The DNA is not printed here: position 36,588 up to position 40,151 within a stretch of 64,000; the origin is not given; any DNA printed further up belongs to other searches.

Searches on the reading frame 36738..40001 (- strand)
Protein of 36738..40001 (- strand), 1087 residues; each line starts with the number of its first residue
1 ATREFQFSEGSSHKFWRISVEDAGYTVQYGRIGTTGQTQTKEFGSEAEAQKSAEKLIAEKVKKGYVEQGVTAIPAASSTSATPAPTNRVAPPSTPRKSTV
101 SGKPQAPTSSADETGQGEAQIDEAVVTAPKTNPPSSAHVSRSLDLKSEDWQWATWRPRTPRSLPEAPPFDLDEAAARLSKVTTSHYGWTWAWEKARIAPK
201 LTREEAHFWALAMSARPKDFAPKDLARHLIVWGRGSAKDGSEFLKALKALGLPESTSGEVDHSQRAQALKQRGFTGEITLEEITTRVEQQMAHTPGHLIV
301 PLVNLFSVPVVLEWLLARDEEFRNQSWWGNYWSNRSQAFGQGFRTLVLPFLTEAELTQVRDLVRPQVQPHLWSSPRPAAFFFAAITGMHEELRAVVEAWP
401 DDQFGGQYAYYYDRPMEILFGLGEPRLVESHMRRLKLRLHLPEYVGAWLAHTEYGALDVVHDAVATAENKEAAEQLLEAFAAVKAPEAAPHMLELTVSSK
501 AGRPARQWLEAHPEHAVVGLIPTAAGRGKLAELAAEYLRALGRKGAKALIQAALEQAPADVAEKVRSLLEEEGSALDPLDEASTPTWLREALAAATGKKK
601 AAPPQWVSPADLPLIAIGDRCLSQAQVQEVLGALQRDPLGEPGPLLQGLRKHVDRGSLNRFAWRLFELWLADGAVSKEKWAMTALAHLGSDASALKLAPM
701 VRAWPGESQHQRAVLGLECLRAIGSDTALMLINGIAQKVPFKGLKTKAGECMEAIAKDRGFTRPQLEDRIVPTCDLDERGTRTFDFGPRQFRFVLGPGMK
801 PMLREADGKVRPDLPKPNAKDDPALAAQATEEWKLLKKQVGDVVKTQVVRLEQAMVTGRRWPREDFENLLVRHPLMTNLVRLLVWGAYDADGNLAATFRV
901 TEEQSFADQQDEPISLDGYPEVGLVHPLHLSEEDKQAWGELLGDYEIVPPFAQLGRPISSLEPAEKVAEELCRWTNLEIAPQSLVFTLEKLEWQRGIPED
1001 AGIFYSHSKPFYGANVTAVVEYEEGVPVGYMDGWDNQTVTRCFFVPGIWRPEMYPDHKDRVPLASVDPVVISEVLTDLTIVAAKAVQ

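Call 35: search_protein_families(library=pfam, proteins=[window:36738-40001:-], max_evalue=0.00001)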
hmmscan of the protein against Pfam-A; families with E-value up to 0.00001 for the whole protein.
window:36738-40001:- (1087 aa): 2 families
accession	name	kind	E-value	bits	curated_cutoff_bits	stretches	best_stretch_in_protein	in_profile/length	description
PF13569.11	DUF4132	-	1.9e-50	171.7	27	1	808-993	1-179/179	Domain of unknown function (DUF4132)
PF05406.20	WGR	-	1.7e-19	70.1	22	1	5-68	7-75/79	WGR domain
